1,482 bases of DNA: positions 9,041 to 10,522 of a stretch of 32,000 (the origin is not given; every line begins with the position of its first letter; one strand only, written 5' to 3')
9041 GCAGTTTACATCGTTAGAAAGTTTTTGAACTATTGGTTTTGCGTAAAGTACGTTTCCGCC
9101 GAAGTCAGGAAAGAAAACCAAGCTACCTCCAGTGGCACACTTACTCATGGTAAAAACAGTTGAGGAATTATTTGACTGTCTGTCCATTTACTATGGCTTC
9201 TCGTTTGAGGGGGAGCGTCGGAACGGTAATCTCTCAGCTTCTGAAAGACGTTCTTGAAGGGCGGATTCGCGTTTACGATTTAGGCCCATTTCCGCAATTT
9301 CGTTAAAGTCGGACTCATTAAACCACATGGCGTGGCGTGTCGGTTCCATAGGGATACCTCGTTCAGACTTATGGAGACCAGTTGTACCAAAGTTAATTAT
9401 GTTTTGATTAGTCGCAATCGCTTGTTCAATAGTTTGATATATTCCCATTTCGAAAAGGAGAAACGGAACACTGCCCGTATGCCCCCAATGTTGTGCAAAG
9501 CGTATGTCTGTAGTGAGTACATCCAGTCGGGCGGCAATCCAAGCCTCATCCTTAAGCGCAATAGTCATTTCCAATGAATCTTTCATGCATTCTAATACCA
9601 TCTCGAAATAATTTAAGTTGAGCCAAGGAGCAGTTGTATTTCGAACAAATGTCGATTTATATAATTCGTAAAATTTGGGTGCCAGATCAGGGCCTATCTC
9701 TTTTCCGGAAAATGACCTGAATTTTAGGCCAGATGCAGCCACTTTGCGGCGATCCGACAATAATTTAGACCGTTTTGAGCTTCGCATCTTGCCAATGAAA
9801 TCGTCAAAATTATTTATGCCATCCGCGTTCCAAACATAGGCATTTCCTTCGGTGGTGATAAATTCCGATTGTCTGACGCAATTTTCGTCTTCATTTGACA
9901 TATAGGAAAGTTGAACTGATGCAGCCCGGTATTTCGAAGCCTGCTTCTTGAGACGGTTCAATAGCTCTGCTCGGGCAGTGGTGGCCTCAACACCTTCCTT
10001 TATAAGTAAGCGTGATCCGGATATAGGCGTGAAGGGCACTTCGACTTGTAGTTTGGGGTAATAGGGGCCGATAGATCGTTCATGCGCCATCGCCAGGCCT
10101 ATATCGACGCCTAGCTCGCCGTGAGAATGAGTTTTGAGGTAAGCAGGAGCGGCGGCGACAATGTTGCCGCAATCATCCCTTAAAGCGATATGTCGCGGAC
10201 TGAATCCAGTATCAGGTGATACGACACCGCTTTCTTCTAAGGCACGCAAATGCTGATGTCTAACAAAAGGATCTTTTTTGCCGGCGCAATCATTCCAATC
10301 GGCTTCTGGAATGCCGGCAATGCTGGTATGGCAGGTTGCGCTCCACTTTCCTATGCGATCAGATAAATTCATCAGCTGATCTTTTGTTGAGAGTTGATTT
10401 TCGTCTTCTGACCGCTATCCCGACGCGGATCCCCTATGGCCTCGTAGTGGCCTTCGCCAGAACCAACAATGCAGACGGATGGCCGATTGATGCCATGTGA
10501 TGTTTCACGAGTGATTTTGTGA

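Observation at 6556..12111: Orphan four-gene operon: leaderless GGT-family hydrolase, DUF482/FemAB-like transferase, thioesterase, acyl-AMP ligase::carrier protein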

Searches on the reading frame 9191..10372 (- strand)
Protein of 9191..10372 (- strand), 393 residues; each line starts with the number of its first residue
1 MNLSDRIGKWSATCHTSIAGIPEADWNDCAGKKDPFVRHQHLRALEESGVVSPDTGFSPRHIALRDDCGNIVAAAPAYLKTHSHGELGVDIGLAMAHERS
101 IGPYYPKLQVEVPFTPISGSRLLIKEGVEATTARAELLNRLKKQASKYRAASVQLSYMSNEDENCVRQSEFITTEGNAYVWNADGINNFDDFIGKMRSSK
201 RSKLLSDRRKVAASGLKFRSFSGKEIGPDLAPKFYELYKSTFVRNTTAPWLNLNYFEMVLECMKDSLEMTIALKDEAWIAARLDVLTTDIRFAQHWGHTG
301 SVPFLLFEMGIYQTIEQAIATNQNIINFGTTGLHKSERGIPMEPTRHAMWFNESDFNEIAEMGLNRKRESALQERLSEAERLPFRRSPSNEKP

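Call 3: search_protein_families(library=pfam, proteins=[window:9191-10372:-], max_evalue=0.01)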
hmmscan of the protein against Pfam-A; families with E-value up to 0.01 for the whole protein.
window:9191-10372:- (393 aa): 1 family
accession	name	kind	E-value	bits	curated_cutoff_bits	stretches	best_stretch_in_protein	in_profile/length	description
PF04339.18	FemAB_like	-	6.2e-91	305.7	27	1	17-386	1-369/369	Peptidogalycan biosysnthesis/recognition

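Call 4: search_protein_families(library=ncbifam, proteins=[window:9191-10372:-], max_evalue=0.01)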
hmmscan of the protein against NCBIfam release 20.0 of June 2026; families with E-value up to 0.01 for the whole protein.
window:9191-10372:- (393 aa): 0 families

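Call 9: search_solved_structures(query=window:9191-10372:-, max_evalue=1)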
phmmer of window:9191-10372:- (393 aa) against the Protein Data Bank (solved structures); distinct sequences matched with E-value up to 1: 0.

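Call 10: find_homologous_proteins(query=window:9191-10372:-, max_evalue=0.00001)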
Query window:9191-10372:- (393 aa): 127 proteins with E <= 0.00001 among 4679 candidates; the best 120 are listed.
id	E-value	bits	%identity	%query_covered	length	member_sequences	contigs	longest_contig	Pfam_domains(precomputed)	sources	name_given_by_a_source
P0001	1.2e-266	902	100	100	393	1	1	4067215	PF04339.19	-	-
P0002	2.4e-211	720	80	100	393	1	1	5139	PF04339.19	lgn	-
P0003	3.4e-206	703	78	100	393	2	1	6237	PF04339.19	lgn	-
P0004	1.4e-204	698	77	100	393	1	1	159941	PF04339.19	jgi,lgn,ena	-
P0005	3.4e-186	637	71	100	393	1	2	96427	PF04339.19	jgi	jgi:uncharacterized protein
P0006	4.3e-170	584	65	99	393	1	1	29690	PF04339.19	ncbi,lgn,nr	ncbi:MAG: GNAT family N-acetyltransferase [Sneathiella sp.]|nr:GNAT family N-acetyltransferase [Snea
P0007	3.9e-161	555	60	98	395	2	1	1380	PF04339.19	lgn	-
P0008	2.1e-129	450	53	97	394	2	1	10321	PF13480.14,PF04339.19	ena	-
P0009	4.0e-129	449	52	99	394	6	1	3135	PF13480.14,PF04339.19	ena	-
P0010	2.3e-127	443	50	99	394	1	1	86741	PF13480.14,PF04339.19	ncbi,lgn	ncbi:MAG: GNAT family N-acetyltransferase [Sneathiella sp.]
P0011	5.0e-126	439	52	95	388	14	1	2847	PF13480.14,PF04339.19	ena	-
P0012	1.1e-125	438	51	96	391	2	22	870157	PF13480.14,PF04339.19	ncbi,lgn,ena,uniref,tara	ncbi:GNAT family N-acetyltransferase [uncultured Sneathiella sp.]|uniref:GNAT family N-acetyltransfe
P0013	6.7e-123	429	48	98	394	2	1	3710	PF13480.14,PF04339.19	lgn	-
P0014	3.6e-119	416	51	96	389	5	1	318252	PF13480.14,PF04339.19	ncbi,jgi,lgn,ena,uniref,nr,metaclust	ncbi:GNAT family N-acetyltransferase [uncultured Sneathiella sp.]|uniref:GNAT family N-acetyltransfe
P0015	4.7e-119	416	49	97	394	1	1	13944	PF13480.14,PF04339.19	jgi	jgi:hypothetical protein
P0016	1.0e-116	408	49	98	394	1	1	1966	PF13480.14,PF04339.19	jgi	jgi:hypothetical protein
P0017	7.7e-114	399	48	97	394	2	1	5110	PF13480.14,PF04339.19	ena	-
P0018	1.7e-109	385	47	98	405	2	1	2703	PF13480.14,PF04339.19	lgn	-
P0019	2.2e-107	378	47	95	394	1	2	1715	PF13480.14,PF04339.19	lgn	-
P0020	5.1e-105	370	45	97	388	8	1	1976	PF04339.19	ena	-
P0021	1.0e-104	369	46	95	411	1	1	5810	PF13480.14,PF04339.19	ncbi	-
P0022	4.0e-104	367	45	96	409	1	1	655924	PF13480.14,PF04339.19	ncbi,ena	-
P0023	5.6e-104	366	43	96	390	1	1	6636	PF13480.14,PF04339.19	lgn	-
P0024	1.4e-103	365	45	95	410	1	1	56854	PF13480.14,PF04339.19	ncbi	-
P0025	2.8e-103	364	45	95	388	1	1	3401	PF13480.14,PF04339.19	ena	-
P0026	1.1e-100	356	43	95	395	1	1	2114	PF13480.14,PF04339.19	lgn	-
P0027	3.6e-100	354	44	96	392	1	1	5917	PF13480.14,PF04339.19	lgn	-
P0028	6.0e-100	353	44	96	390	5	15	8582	PF13480.14,PF04339.19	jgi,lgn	jgi:predicted N-acyltransferase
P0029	2.0e-99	351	43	96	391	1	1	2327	PF04339.19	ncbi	ncbi:MAG: GNAT family N-acetyltransferase [Paracoccaceae bacterium]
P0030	9.4e-98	346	43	95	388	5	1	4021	PF13480.14,PF04339.19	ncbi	-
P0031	1.3e-97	346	42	95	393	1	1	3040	PF13480.14,PF04339.19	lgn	-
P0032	1.2e-94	336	42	95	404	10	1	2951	PF13480.14,PF04339.19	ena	-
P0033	2.0e-91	325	40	96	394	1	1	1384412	PF13480.14,PF04339.19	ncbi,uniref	ncbi:GNAT family N-acetyltransferase [Palleronia sp. KMU-117]|uniref:GNAT family N-acetyltransferase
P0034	1.0e-89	320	42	89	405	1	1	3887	PF13480.14,PF04339.19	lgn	-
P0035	1.5e-89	319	41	95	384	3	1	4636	PF13480.14,PF04339.19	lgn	-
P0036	6.2e-89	317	41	97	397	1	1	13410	PF13480.14,PF04339.19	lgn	-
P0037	7.5e-89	317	39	94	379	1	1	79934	PF04339.19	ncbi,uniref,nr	ncbi:GNAT family N-acetyltransferase [Solirhodobacter olei]|uniref:GNAT family N-acetyltransferase n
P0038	1.7e-88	316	39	96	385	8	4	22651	PF13480.14,PF04339.19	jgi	jgi:predicted N-acyltransferase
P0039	2.7e-87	312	41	97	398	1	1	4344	PF13480.14,PF04339.19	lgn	-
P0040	1.2e-86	309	40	97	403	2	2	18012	PF13480.14,PF04339.19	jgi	jgi:predicted N-acyltransferase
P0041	2.3e-85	305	47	76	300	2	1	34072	PF13480.14,PF04339.19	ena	-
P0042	4.0e-85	304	40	97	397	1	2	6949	PF13480.14,PF04339.19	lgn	-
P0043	4.1e-85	304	40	89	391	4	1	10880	PF13480.14,PF04339.19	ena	-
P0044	2.6e-75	272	38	92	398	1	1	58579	PF04339.19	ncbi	-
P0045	1.5e-74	270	37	99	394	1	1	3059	PF13480.14,PF04339.19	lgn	-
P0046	8.0e-70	254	37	93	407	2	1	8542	PF04339.19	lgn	-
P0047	6.2e-68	248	36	95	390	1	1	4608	PF13480.14,PF04339.19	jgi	jgi:hypothetical protein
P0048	2.1e-65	239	36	94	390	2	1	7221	PF13480.14,PF04339.19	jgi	-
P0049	1.5e-64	237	36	94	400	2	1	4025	PF13480.14,PF04339.19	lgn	-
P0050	1.2e-61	227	37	98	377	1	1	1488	PF13480.14,PF04339.19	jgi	-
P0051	1.9e-61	226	34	95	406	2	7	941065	PF13480.14,PF04339.19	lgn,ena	-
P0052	2.6e-61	226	37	98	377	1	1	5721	PF13480.14,PF04339.19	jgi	-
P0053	2.9e-61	226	34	95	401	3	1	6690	PF13480.14,PF04339.19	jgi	jgi:predicted N-acyltransferase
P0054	1.2e-58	217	34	90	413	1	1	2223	PF13480.14,PF04339.19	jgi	-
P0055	2.9e-58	216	35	99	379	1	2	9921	PF13480.14,PF04339.19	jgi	jgi:predicted N-acyltransferase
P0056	4.8e-58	215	31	96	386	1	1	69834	PF13480.14,PF04339.19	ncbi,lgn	-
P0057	5.1e-58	215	36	98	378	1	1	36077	PF13480.14,PF04339.19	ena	-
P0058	9.4e-58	214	36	98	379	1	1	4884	PF13480.14,PF04339.19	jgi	jgi:uncharacterized protein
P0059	2.0e-57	213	36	99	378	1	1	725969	PF13480.14,PF04339.19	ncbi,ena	-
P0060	8.4e-57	211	35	99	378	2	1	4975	PF13480.14,PF04339.19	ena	-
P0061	1.5e-56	210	36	98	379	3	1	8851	PF13480.14,PF04339.19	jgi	jgi:hypothetical protein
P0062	1.7e-56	210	36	90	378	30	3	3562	PF13480.14,PF04339.19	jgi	jgi:predicted N-acyltransferase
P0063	4.6e-55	205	35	99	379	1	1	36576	PF13480.14,PF04339.19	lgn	-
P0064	1.1e-54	204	34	96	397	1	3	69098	PF13480.14,PF04339.19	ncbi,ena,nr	ncbi:MAG TPA: GNAT family N-acetyltransferase [Paracoccaceae bacterium]|nr:GNAT family N-acetyltrans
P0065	1.1e-54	204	35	94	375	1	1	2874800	PF13480.14,PF04339.19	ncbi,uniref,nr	ncbi:GNAT family N-acetyltransferase [Sphingomonas sp. KRR8]|uniref:GNAT family N-acetyltransferase 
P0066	1.9e-54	203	34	98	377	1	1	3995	PF13480.14,PF04339.19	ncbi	-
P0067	2.1e-54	203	34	97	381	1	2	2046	PF13480.14,PF04339.19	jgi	-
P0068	2.9e-54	203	34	97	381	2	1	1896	PF13480.14,PF04339.19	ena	-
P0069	4.0e-54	202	36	97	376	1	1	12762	PF13480.14,PF04339.19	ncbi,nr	ncbi:MAG TPA: GNAT family N-acetyltransferase [Sphingomicrobium sp.]|nr:GNAT family N-acetyltransfer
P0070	8.5e-54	201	32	94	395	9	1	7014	PF13480.14,PF04339.19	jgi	jgi:hypothetical protein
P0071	9.1e-54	201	34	99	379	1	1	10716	PF13480.14,PF04339.19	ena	-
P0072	1.0e-53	201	34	97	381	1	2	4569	PF13480.14,PF04339.19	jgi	-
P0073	1.2e-53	201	32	96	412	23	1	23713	PF13480.14,PF04339.19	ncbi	-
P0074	2.5e-53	200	33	96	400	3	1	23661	PF13480.14,PF04339.19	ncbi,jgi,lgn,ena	jgi:predicted N-acyltransferase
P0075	2.7e-53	200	32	95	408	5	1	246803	PF13480.14,PF04339.19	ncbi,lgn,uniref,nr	ncbi:hypothetical protein DFR50_10420 [Roseiarcus fermentans]|uniref:Uncharacterized protein n=1 Tax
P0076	5.1e-53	199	32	94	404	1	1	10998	PF13480.14,PF04339.19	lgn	-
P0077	7.1e-53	198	35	97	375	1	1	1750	PF13480.14,PF04339.19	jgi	jgi:predicted N-acyltransferase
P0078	8.8e-53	198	32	94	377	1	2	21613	PF13480.14,PF04339.19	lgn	-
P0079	1.0e-52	198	33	94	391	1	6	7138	PF13480.14,PF04339.19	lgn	-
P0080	1.1e-52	198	33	86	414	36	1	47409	PF13480.14,PF04339.19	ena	-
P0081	1.8e-52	197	33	97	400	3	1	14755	PF13480.14,PF04339.19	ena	-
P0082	2.2e-52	197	33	98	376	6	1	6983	PF13480.14,PF04339.19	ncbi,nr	ncbi:MAG: GNAT family N-acetyltransferase [Sphingomonas bacterium]|nr:GNAT family N-acetyltransferas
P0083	2.2e-52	197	36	86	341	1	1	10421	PF13480.14,PF04339.19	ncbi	ncbi:MAG: GNAT family N-acetyltransferase, partial [Sphingomicrobium sp.]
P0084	4.4e-52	196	34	98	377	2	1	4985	PF13480.14,PF04339.19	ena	-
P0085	6.8e-52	195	32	94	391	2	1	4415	PF13480.14,PF04339.19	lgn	-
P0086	1.1e-51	194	31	97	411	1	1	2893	PF13480.14,PF04339.19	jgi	jgi:predicted N-acyltransferase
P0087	1.3e-51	194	32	96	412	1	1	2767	PF13480.14,PF04339.19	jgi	jgi:predicted N-acyltransferase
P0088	1.4e-51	194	32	97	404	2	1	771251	PF13480.14,PF04339.19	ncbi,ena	-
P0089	2.2e-51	193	34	98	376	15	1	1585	PF13480.14,PF04339.19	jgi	-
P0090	2.9e-51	193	35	98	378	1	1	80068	PF13480.14,PF04339.19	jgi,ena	-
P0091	4.5e-51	192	34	97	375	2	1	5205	PF13480.14,PF04339.19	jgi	-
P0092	3.3e-50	189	31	90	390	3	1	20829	PF13480.14,PF04339.19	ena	-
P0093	3.7e-50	189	33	91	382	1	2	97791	PF13480.14,PF04339.19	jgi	jgi:hypothetical protein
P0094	4.8e-50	189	31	94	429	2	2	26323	PF13480.14,PF04339.19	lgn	-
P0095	5.7e-50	189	33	98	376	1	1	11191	PF13480.14,PF04339.19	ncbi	-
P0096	7.5e-50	188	32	97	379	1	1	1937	PF13480.14,PF04339.19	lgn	-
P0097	8.2e-50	188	33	98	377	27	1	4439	PF13480.14,PF04339.19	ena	-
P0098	1.2e-49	188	33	98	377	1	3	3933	PF13480.14,PF04339.19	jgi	jgi:uncharacterized protein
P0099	3.0e-49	186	31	96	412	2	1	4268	PF13480.14,PF04339.19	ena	-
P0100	6.5e-49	185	33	98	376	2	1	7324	PF13480.14,PF04339.19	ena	-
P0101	7.7e-49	185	33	97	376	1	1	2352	PF13480.14,PF04339.19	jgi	jgi:uncharacterized protein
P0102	1.3e-48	184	30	96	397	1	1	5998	PF13480.14,PF04339.19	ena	-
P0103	1.5e-48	184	33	99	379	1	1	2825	PF13480.14,PF04339.19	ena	-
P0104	1.5e-48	184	33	94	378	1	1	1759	PF13480.14,PF04339.19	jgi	jgi:predicted N-acyltransferase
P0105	2.0e-48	184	32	98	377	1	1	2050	PF13480.14,PF04339.19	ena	-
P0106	3.9e-48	183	33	98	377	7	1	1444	PF13480.14,PF04339.19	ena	-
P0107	4.5e-48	182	33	99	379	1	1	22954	PF13480.14,PF04339.19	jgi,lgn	jgi:predicted N-acyltransferase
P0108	5.7e-48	182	32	98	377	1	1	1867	PF13480.14,PF04339.19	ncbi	-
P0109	6.1e-48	182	33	99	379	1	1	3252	PF13480.14,PF04339.19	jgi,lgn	jgi:predicted N-acyltransferase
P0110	1.0e-47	181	33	97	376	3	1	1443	PF13480.14,PF04339.19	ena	-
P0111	1.9e-47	180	33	99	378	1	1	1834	PF13480.14,PF04339.19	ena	-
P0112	2.1e-47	180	33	99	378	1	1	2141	PF13480.14,PF04339.19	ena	-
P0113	3.1e-47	180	35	87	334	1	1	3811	PF13480.14,PF04339.19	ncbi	ncbi:MAG: GNAT family N-acetyltransferase, partial [Sphingomicrobium sp.]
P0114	3.9e-47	179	33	99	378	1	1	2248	PF13480.14,PF04339.19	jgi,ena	-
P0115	5.1e-47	179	33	99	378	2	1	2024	PF13480.14,PF04339.19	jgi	jgi:predicted N-acyltransferase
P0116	1.5e-46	177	33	94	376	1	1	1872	PF13480.14,PF04339.19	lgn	-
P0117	2.8e-46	177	33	98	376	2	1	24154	PF13480.14,PF04339.19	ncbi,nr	ncbi:MAG TPA: GNAT family N-acetyltransferase [Sphingomonas sp.]|nr:GNAT family N-acetyltransferase 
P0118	2.6e-45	173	31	90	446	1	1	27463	PF13480.14,PF04339.19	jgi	jgi:predicted N-acyltransferase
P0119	8.1e-45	172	32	97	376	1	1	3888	PF13480.14,PF04339.19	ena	-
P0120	1.5e-41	161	31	84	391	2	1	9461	PF13480.14,PF04339.19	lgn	-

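Call 13: find_related_loci(query=A1, collection=genome_contigs, flank=10000)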
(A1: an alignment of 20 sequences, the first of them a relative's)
Query A1 (393 aa) in genome_contigs; peptide patterns used: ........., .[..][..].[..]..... (x = any residue, [..] = any of these).
600 stretches matched a pattern (row limit reached: there are more); 592 encode a relative of the query (tblastn E <= 1e-3); the best 80 are kept; 80 distinct loci.
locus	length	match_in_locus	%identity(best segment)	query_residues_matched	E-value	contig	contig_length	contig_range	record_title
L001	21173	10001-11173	52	1-391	2e-136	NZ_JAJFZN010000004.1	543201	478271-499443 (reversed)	Sneathiella sp. HT1-7 HT1-7_4, whole genome shotgun sequence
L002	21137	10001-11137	51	13-391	2e-133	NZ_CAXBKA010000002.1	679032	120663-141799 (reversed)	MAG: uncultured Sneathiella sp. isolate ERR2762155_concoct_61 ERZ3421563.4, whole genome shotgun sequence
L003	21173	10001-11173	50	1-391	1e-129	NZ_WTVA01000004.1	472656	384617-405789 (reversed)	Sneathiella chungangensis strain KCTC 32476 scaffold4, whole genome shotgun sequence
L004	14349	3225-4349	44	10-384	6e-106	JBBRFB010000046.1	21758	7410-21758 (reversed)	MAG: Burkholderiales bacterium isolate Co_metawrap_2545 Cmw_2545_k141_12073917_length_21758_cov_8.6770, whole genome sho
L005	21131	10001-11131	41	7-384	1e-97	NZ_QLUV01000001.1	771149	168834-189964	Paracoccus endophyticus strain SYSUP0003 s.C4002_Contig1, whole genome shotgun sequence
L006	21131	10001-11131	35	16-392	5e-78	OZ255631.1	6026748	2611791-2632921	MAG: Alphaproteobacteria bacterium isolate 8c46bc33-bfee-44af-b28c-0a6ead702bc6 genome assembly, chromosome: 1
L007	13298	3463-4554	37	22-386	2e-75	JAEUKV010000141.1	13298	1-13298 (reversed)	MAG: Rhodospirillaceae bacterium isolate new MAG-104 k141_4316663, whole genome shotgun sequence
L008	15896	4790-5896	35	15-385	7e-73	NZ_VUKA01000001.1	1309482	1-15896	Pseudoroseomonas oryzae strain KCTC 42542 Scaffold1, whole genome shotgun sequence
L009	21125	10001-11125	35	11-385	1e-72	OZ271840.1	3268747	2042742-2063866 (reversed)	MAG: Alphaproteobacteria bacterium isolate 72443cf9-a358-416b-8693-caead2f30aea genome assembly, chromosome: 1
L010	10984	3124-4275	34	2-387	2e-72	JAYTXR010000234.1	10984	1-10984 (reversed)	MAG: Acetobacteraceae bacterium isolate GFS_5980 GFS_5980_233, whole genome shotgun sequence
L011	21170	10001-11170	34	2-393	3e-72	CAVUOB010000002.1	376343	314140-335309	MAG: uncultured Alphaproteobacteria bacterium isolate MFD02579.bin.1.110 genome assembly, contig: contig_11917, whole ge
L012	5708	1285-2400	36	13-386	3e-72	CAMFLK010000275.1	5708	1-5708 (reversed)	MAG: uncultured Rhodospirillales bacterium isolate SRR12456168_bin.10_metaWRAP_v1.3_MAG genome assembly, contig: ERZ1228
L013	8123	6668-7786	36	18-386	7e-72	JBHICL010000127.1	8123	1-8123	MAG: Alphaproteobacteria bacterium isolate bea2_sp2_bin.24 NODE_1084_length_8123_cov_10.205131, whole genome shotgun seq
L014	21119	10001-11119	35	13-387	9e-72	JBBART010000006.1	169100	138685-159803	MAG: Acetobacteraceae bacterium isolate EUL_226 ctg6-EUL_226, whole genome shotgun sequence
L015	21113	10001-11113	34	18-388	3e-71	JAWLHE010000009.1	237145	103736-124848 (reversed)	MAG: Alphaproteobacteria bacterium isolate 30dZY2.bin.37 NODE_123_length_237145_cov_15.995613, whole genome shotgun sequ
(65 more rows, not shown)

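Call 20: find_encoding_contigs(protein=P0004, flank=10000, max_places=2)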
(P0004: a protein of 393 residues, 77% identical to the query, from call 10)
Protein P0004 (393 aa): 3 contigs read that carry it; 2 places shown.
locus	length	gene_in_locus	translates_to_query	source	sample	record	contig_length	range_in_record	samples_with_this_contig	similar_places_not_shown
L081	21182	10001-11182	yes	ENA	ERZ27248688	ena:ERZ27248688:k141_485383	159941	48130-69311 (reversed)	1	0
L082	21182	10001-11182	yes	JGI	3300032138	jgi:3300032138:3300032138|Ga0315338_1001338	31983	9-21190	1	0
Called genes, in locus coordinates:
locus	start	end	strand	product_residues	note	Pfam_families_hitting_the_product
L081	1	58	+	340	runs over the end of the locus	PF00850:Hist_deacetyl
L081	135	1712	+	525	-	PF00496:SBP_bac_5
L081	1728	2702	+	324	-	PF19300:BPD_transp_1_N, PF00528:BPD_transp_1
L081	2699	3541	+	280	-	PF12911:OppC_N, PF00528:BPD_transp_1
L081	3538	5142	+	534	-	PF13191:AAA_16 (faint), PF00005:ABC_tran, PF02463:SMC_N (weak), PF13401:AAA_22 (faint), PF13555:AAA_29 (faint), PF20703:nSTAND1 (faint), PF08352:oligo_HPY (weak), PF00005:ABC_tran, +2 more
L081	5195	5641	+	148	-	PF04828:GFA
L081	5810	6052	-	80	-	-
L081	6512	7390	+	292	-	PF00126:HTH_1, PF03466:LysR_substrate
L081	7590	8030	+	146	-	PF02627:CMD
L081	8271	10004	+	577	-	PF01019:G_glu_transpept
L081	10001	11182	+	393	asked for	PF04339:FemAB_like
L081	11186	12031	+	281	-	PF00975:Thioesterase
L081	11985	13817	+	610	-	PF00501:AMP-binding, PF13193:AMP-binding_C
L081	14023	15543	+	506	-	PF00501:AMP-binding, PF13193:AMP-binding_C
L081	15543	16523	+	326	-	PF02558:ApbA, PF08546:ApbA_C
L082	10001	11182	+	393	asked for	PF04339:FemAB_like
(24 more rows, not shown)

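Call 21: find_encoding_contigs(protein=P0022, flank=10000, max_places=2)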
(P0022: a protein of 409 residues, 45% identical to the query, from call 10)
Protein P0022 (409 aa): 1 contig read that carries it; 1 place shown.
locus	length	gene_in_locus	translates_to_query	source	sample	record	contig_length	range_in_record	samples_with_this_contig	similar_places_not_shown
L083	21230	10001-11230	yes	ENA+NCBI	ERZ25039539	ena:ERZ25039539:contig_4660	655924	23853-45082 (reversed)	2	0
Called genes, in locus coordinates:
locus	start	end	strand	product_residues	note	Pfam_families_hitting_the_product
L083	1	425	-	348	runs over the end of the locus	PF08240:ADH_N, PF00107:ADH_zinc_N, PF13602:ADH_zinc_N_2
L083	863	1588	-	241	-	-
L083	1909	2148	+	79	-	-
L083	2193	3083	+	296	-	PF05114:MbnB_TglH_ChrH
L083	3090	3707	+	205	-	-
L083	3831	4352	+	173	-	-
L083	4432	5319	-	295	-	PF00378:ECH_1, PF16113:ECH_2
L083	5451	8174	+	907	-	PF28598:PDH_E1_N, PF00456:Transketolase_N (faint), PF17831:PDH_E1_M, PF22613:Transketolase_C_1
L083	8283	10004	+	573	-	PF01019:G_glu_transpept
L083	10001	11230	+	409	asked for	PF04339:FemAB_like, PF13480:Acetyltransf_6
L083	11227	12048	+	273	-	PF00975:Thioesterase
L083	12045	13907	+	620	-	PF00501:AMP-binding, PF13193:AMP-binding_C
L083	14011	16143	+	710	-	PF07732:Cu-oxidase_3 (faint), PF07731:Cu-oxidase_2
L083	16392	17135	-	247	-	PF02738:MoCoBD_1 (weak)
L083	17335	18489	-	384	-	-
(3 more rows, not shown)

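Call 22: find_encoding_contigs(protein=P0033, flank=10000, max_places=2)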
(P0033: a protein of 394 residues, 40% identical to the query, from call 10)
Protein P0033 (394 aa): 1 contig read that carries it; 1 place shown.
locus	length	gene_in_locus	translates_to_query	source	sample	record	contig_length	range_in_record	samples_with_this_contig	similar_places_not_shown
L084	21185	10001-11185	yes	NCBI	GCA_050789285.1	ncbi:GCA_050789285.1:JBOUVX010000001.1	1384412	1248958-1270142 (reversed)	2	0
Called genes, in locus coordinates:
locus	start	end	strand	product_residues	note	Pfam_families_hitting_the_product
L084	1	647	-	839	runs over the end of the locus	PF00884:Sulfatase, PF16347:SGSH_C (weak)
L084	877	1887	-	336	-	PF12625:Arabinose_bd, PF12833:HTH_18, PF00165:HTH_AraC (weak)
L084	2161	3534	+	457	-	PF03435:Sacchrp_dh_NADP, PF16653:Sacchrp_dh_C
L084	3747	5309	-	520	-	-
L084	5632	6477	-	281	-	PF14023:Bestrophin-like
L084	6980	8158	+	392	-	PF07690:MFS_1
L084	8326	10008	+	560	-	PF01019:G_glu_transpept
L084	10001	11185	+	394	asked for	PF04339:FemAB_like, PF13480:Acetyltransf_6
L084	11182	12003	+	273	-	PF00975:Thioesterase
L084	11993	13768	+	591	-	PF00501:AMP-binding, PF13193:AMP-binding_C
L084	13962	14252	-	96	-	-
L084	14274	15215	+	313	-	PF00067:p450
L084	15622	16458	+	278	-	PF09828:ChrB_C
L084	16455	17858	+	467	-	PF02417:Chromate_transp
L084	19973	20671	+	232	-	-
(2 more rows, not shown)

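Call 40: predict_structure(alignment_id=A3)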
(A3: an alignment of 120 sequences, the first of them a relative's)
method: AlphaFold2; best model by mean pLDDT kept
length: 393 residues; sequences in the alignment: 120
mean_pLDDT: 93.9   pTM: 0.91
mean pLDDT of the five models: 93.9, 93.9, 93.7, 93.3, 93.2
residues with pLDDT >= 90: 358; 70-90: 20; 50-70: 5; < 50: 10
segments of 3 or more residues with pLDDT < 50: 1-5, 389-393
pLDDT, mean of each block of 10 residues (from residue 1): 57 98 98 96 98 97 96 98 83 94 97 94 97 97 98 97 96 97 95 96 97 97 96 97 93 98 97 97 96 93 94 97 95 94 97 97 96 97 75 38
secondary structure, 60 per line:
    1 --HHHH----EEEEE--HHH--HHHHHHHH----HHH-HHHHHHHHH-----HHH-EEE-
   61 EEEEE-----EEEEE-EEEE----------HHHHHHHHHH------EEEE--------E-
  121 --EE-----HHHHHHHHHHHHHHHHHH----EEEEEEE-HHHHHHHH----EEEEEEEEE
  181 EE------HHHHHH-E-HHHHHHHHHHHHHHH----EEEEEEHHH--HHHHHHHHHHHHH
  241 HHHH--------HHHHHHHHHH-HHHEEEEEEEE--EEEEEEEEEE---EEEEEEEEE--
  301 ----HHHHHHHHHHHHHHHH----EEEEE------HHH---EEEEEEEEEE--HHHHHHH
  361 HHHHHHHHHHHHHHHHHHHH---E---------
elements in order: H3-6 E11-15 H23-30 H39-47 E57-59 E61-65 E71-75 E77-80 H91-100 E107-110 H130-147 E152-158 H160-167 E172-182 H189-194 H198-212 E217-222 H228-244 H253-262 E267-274 E277-286 E290-298 H305-320 E325-329 E342-351 H354-380
